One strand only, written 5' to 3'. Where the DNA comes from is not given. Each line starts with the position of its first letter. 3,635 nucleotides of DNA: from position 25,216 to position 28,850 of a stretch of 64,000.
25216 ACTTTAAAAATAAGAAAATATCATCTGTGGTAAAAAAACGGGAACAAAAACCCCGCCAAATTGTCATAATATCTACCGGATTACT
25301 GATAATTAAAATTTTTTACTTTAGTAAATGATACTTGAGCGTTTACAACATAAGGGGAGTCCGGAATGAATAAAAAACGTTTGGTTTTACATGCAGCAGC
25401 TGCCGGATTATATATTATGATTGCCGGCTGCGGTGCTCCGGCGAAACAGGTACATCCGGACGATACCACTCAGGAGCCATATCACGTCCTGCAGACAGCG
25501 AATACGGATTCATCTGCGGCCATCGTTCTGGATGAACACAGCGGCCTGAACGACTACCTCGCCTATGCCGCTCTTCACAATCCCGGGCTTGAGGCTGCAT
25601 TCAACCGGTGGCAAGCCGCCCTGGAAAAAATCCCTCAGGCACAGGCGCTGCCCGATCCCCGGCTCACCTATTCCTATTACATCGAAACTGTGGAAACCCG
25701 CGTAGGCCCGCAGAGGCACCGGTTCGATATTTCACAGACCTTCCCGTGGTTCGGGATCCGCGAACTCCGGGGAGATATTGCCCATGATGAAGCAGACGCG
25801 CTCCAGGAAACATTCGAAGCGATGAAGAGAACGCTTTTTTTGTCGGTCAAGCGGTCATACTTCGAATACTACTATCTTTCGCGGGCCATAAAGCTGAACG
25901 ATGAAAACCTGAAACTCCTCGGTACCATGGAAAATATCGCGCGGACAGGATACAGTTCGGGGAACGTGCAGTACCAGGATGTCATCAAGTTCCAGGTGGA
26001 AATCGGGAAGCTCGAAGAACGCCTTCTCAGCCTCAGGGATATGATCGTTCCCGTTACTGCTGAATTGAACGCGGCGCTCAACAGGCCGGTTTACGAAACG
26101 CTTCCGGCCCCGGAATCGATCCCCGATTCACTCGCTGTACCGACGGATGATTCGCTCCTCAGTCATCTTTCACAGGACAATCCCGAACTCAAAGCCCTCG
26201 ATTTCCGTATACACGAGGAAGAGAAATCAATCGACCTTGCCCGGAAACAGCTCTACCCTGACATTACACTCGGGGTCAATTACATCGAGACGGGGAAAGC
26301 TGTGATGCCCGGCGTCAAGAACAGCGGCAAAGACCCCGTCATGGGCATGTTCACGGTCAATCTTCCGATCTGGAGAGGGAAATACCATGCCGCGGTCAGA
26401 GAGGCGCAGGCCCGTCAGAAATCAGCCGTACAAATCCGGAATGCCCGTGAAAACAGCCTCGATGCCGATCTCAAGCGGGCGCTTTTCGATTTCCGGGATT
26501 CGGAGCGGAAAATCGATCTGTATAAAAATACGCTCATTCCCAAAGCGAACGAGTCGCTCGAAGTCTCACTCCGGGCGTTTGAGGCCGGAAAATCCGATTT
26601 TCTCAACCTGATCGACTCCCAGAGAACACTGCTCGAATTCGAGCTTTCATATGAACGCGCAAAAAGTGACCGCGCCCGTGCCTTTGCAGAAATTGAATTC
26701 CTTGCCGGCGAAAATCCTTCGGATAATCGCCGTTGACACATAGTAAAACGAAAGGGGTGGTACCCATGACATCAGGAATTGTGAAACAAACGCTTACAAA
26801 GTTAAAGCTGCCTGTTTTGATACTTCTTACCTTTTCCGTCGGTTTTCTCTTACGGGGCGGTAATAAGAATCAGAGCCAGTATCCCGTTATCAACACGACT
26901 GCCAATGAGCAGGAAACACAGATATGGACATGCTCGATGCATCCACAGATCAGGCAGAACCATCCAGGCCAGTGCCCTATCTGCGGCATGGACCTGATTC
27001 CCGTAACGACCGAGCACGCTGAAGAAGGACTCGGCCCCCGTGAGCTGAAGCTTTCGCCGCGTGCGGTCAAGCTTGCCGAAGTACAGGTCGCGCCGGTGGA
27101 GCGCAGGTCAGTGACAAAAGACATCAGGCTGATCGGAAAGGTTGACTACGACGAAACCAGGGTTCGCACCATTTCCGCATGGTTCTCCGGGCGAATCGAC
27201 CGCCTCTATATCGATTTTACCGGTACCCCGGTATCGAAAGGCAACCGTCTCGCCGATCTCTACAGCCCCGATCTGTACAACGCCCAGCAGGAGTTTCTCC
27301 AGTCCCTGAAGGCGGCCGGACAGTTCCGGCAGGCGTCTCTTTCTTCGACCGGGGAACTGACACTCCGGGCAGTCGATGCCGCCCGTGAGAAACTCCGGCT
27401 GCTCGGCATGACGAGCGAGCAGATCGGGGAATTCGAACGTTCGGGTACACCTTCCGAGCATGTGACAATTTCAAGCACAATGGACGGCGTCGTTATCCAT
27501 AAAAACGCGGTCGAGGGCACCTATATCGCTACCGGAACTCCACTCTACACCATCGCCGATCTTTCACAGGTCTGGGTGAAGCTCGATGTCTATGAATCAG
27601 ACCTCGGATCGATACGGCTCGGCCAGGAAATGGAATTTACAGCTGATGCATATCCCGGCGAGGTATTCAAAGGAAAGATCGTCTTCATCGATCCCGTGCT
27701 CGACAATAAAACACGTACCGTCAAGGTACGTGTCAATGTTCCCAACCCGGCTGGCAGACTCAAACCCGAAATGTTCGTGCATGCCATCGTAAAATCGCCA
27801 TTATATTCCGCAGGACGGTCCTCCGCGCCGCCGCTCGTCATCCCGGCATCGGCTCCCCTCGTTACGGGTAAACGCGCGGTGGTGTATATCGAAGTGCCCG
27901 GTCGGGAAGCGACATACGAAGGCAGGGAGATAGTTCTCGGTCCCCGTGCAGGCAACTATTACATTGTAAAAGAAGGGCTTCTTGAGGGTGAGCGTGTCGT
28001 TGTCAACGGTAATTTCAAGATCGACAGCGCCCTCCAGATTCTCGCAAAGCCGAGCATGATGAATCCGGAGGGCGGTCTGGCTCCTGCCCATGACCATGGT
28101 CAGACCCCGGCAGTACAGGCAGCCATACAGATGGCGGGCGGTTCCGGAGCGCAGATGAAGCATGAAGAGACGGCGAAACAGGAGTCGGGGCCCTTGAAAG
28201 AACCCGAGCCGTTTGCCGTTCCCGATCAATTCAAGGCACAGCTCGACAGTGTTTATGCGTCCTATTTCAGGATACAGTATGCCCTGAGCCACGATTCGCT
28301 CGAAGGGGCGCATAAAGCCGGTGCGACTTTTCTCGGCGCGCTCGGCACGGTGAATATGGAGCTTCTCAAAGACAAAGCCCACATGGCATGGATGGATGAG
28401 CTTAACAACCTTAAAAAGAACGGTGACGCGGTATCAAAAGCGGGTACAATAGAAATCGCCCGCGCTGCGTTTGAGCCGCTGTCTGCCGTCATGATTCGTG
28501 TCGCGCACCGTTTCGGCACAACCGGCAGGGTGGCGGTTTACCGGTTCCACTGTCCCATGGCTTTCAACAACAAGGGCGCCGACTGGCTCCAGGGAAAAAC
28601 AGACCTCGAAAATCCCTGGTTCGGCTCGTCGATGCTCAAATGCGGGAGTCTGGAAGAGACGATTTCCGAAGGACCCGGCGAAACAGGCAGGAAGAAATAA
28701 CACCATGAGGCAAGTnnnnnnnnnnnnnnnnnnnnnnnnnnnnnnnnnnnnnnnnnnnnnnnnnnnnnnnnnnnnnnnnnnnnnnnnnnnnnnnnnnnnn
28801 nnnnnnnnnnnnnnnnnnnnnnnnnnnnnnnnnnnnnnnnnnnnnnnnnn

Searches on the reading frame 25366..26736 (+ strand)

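Call 54: search_protein_families(library=pfam, proteins=[window:25366-26736:+], max_evalue=0.00001)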
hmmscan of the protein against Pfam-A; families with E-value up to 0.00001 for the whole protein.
window:25366-26736:+ (456 aa): 1 family
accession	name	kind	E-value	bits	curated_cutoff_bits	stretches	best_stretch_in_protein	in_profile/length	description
PF02321.23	OEP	-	1.6e-52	178.5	22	2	264-448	4-187/187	Outer membrane efflux protein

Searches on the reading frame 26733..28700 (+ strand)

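Call 54: search_protein_families(library=pfam, proteins=[window:26733-28700:+], max_evalue=0.00001)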
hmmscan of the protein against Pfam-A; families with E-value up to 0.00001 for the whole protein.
window:26733-28700:+ (655 aa): 5 families
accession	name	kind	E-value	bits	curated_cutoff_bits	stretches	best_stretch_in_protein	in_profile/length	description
PF16576.10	HlyD_D23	-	4.9e-79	265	30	1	127-349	2-214/214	Barrel-sandwich domain of CusB or HlyD membrane-fusion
PF13437.12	HlyD_3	-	8.5e-21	75.1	22.2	1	245-345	1-105/106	HlyD family secretion protein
PF11827.13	DUF3347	-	8.8e-16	59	25.5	1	507-596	1-90/93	Protein of unknown function (DUF3347)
PF19335.5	HMBD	-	4.9e-14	52.4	23.6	1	65-91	2-28/28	Heavy metal binding domain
PF16572.11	HlyD_D4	-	1.5e-07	31.6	26.4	1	173-238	1-53/55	Long alpha hairpin domain of cation efflux system protein, CusB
